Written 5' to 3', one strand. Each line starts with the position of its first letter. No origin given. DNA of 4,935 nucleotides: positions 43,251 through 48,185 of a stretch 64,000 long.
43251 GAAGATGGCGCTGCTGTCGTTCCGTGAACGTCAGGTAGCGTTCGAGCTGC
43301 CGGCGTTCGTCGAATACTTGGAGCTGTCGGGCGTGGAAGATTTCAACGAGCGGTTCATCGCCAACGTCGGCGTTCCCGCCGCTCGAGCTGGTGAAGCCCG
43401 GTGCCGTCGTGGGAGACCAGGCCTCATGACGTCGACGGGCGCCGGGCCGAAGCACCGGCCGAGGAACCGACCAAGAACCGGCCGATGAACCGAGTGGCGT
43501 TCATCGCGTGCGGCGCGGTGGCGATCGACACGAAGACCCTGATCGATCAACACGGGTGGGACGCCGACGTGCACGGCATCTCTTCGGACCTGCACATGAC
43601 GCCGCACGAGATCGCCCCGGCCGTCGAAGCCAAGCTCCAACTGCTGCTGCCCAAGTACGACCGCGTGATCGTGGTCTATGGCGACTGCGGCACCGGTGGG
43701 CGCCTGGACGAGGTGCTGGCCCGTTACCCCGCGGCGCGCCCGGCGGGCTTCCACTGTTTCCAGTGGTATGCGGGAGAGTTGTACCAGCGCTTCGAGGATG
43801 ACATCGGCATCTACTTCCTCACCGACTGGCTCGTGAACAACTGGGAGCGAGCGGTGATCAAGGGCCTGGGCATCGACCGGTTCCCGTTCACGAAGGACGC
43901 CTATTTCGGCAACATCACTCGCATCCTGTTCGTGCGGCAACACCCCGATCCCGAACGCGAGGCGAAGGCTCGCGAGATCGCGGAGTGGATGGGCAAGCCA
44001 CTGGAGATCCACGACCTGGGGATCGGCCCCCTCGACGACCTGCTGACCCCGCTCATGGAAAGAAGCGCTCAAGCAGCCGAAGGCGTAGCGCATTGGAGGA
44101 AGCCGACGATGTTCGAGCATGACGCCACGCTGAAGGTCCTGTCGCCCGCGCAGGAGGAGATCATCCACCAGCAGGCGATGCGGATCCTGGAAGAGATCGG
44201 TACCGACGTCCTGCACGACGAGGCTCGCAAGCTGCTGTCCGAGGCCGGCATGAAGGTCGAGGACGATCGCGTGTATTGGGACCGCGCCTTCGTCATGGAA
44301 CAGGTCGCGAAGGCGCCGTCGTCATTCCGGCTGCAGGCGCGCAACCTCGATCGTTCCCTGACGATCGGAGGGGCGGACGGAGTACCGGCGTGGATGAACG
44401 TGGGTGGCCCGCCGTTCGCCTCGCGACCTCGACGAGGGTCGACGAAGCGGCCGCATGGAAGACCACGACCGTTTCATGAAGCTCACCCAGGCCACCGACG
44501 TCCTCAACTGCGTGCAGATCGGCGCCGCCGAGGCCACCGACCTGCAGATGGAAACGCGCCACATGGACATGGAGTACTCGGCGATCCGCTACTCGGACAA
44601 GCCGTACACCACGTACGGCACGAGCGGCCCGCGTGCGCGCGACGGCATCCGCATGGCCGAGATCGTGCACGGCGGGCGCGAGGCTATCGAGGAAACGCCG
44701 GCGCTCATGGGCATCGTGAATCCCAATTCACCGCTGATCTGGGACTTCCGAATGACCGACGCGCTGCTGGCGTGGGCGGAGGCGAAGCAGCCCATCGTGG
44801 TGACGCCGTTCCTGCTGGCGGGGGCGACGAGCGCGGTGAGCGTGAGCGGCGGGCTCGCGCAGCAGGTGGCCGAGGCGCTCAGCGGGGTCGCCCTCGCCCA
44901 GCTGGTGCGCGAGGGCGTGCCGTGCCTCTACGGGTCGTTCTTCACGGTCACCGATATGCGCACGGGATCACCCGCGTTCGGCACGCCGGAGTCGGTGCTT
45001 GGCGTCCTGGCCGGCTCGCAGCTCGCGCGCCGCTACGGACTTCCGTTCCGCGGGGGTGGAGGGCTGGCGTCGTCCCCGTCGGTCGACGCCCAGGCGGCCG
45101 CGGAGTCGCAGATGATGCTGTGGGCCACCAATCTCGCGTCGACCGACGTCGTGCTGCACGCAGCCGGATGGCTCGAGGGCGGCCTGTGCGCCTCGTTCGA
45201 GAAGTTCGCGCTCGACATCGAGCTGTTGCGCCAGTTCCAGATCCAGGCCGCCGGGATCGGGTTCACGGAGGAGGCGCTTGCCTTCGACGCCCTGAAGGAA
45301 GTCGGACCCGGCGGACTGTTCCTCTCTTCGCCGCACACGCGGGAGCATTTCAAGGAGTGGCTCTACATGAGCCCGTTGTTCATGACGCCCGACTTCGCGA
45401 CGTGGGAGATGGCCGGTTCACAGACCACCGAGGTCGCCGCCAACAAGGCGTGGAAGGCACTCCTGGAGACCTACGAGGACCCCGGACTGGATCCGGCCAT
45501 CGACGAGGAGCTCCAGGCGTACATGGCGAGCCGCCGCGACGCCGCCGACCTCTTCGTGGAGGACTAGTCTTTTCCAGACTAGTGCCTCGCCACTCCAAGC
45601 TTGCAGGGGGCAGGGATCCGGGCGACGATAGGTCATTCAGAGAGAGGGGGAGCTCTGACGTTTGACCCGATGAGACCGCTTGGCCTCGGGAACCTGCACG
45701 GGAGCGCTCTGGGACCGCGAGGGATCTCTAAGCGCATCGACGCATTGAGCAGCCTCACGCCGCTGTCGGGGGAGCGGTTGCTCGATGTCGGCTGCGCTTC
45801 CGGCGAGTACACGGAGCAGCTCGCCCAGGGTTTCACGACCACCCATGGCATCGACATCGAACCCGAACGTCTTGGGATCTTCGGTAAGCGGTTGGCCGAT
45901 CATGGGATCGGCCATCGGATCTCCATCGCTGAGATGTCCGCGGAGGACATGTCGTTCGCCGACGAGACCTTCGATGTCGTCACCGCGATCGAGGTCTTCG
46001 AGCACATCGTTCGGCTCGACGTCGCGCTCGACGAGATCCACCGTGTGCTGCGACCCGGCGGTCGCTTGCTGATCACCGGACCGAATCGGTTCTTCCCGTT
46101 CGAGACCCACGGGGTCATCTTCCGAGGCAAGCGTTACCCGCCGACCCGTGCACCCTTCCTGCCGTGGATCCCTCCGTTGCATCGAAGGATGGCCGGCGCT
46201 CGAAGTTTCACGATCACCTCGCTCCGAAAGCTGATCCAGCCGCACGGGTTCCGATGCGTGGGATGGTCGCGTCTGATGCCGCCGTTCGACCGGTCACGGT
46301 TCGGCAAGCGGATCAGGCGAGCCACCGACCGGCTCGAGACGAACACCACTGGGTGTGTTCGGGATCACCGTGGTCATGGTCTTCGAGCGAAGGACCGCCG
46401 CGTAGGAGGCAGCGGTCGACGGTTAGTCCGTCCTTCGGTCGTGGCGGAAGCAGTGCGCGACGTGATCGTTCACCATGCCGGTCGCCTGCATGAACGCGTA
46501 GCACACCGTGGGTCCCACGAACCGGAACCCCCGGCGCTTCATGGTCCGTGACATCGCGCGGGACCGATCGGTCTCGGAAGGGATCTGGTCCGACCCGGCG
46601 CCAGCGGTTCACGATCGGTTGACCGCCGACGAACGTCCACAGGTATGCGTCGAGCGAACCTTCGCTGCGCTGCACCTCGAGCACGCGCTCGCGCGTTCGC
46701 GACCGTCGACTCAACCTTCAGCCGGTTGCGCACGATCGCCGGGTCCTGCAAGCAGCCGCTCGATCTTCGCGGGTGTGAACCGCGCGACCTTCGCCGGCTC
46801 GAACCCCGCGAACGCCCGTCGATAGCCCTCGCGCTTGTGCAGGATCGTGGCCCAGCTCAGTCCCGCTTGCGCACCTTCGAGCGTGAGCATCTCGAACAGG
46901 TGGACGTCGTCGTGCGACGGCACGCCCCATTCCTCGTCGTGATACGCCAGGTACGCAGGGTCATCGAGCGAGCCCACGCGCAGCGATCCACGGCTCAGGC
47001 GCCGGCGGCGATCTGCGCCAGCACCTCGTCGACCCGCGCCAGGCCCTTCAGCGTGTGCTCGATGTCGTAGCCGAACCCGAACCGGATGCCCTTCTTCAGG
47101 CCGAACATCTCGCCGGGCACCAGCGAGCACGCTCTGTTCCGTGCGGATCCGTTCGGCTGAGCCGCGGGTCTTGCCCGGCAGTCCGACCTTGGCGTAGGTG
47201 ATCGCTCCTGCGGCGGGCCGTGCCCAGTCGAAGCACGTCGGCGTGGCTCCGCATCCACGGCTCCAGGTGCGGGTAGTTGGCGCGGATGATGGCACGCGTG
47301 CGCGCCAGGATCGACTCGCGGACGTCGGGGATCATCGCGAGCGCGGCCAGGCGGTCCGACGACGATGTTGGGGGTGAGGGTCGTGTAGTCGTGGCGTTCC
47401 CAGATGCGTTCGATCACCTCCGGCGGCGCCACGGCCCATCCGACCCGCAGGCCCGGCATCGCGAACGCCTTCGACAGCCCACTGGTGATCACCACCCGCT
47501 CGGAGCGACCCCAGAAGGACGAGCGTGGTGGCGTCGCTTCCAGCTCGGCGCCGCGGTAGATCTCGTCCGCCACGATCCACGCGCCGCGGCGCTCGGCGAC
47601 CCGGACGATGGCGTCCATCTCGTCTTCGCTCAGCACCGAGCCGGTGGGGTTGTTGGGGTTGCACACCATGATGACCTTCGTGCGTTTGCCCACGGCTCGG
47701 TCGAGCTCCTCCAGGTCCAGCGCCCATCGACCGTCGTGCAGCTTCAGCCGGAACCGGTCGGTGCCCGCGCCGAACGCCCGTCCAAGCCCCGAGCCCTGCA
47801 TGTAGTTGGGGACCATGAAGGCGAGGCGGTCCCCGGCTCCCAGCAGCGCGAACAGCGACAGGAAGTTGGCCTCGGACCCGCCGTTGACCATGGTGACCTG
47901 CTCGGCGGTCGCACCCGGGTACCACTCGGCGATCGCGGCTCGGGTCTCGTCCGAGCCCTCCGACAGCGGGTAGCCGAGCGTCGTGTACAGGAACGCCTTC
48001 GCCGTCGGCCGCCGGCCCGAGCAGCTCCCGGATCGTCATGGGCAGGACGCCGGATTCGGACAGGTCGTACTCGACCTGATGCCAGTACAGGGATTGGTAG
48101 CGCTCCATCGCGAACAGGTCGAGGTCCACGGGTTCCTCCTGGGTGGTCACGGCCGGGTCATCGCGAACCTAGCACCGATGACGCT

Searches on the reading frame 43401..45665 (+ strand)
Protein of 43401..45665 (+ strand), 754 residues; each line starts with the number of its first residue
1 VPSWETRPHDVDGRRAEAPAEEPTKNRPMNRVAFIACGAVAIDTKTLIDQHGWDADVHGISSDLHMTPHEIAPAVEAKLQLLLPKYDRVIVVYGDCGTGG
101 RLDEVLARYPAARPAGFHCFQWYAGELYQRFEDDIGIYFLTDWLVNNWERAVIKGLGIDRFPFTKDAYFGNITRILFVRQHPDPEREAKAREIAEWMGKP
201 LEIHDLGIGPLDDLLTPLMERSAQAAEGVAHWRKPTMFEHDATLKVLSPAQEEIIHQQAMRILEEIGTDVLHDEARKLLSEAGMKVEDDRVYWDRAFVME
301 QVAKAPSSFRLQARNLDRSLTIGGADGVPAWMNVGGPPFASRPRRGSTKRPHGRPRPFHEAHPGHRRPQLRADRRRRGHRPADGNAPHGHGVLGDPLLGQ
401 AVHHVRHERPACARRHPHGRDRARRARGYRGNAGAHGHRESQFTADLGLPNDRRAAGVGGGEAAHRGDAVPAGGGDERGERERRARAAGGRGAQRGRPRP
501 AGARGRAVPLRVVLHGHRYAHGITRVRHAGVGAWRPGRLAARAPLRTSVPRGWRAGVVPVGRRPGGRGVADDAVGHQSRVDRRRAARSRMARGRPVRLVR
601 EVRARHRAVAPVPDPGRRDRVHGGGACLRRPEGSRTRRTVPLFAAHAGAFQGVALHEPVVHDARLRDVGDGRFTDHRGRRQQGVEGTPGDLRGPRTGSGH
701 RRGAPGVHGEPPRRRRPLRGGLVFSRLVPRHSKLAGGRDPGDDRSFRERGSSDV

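Call 15: search_protein_families(library=pfam, proteins=[window:43401-45665:+], max_evalue=0.01)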
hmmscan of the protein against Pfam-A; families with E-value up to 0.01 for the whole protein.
window:43401-45665:+ (754 aa): 2 families
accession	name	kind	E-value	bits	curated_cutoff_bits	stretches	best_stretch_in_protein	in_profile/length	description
PF06253.16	MTTB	-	4.4e-25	88.1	25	1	223-345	10-130/500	Trimethylamine methyltransferase (MTTB)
PF07796.16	DUF1638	-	1.3e-21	77.6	27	1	62-215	4-161/161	Protein of unknown function (DUF1638)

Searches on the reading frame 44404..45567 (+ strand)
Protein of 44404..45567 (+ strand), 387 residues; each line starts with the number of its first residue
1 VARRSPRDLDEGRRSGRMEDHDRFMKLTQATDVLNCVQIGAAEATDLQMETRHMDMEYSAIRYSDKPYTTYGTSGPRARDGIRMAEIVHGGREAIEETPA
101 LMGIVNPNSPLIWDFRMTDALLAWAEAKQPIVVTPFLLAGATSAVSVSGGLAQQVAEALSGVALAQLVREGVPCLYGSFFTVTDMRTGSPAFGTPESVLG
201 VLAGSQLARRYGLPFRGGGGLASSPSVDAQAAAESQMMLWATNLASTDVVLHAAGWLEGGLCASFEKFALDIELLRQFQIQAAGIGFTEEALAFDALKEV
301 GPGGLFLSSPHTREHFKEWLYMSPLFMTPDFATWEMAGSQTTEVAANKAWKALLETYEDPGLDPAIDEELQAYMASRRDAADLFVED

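Call 59: search_protein_families(library=ncbifam, proteins=[window:44404-45567:+], max_evalue=0.00001)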
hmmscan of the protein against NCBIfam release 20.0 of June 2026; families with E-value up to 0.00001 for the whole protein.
window:44404-45567:+ (387 aa): 1 family
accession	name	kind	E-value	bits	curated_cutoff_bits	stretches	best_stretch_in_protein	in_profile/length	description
TIGR02369.2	trimeth_pyl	equivalog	7.8e-65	219.2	525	1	14-373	108-464/469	[trimethylamine--corrinoid protein] Co-methyltransferase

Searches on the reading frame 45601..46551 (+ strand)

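Call 15: search_protein_families(library=pfam, proteins=[window:45601-46551:+], max_evalue=0.01)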
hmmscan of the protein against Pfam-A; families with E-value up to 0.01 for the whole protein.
window:45601-46551:+ (316 aa): 12 families
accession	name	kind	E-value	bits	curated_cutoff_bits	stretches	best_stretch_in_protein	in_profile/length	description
PF08241.18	Methyltransf_11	-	2e-23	83.3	21.2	1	61-158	1-95/95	Methyltransferase domain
PF13489.12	Methyltransf_23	-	1e-19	71.3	27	1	43-220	10-162/164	Methyltransferase domain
PF13649.12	Methyltransf_25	-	1.2e-19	71.3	27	1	61-154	2-97/97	Methyltransferase domain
PF13847.12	Methyltransf_31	-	3.6e-19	69.3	27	1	56-162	3-113/145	Methyltransferase domain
PF08242.18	Methyltransf_12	-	6.2e-16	59.4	30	1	61-156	1-98/98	Methyltransferase domain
PF01209.24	Ubie_methyltran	-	1.9e-11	44.2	20.1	1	53-158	44-151/233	ubiE/COQ5 methyltransferase family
PF02353.26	CMAS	-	3.1e-08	33.7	27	1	49-159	55-165/273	Mycolic acid cyclopropane synthetase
PF08003.17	Methyltransf_9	-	2.5e-05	23.8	23.8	1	50-184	109-241/315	Protein of unknown function (DUF1698)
PF05401.17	NodS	-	0.00016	22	24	1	60-159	47-145/201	Nodulation protein S (NodS)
PF07021.18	MetW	-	0.0005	20.2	21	1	56-165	13-114/193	Methionine biosynthesis protein MetW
PF20922.3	Anamorsin_N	-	0.0055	16.9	27.1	1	117-161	45-90/163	Anamorsin, N-terminal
PF05219.18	DREV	-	0.0063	16.1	26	1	56-159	94-187/265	DREV methyltransferase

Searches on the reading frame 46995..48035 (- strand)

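Call 86: search_protein_families(library=pfam, proteins=[window:46995-48035:-], max_evalue=0.0001)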
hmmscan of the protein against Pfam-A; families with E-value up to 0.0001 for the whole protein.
window:46995-48035:- (346 aa): 2 families
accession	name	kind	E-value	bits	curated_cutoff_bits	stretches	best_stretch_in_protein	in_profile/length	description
PF00155.27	Aminotran_1_2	-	1.3e-35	123.7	19.7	1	19-211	35-241/361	Aminotransferase class I and II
PF00266.25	Aminotran_5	-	1.5e-05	24.6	21.5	1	25-157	42-175/371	Aminotransferase class-V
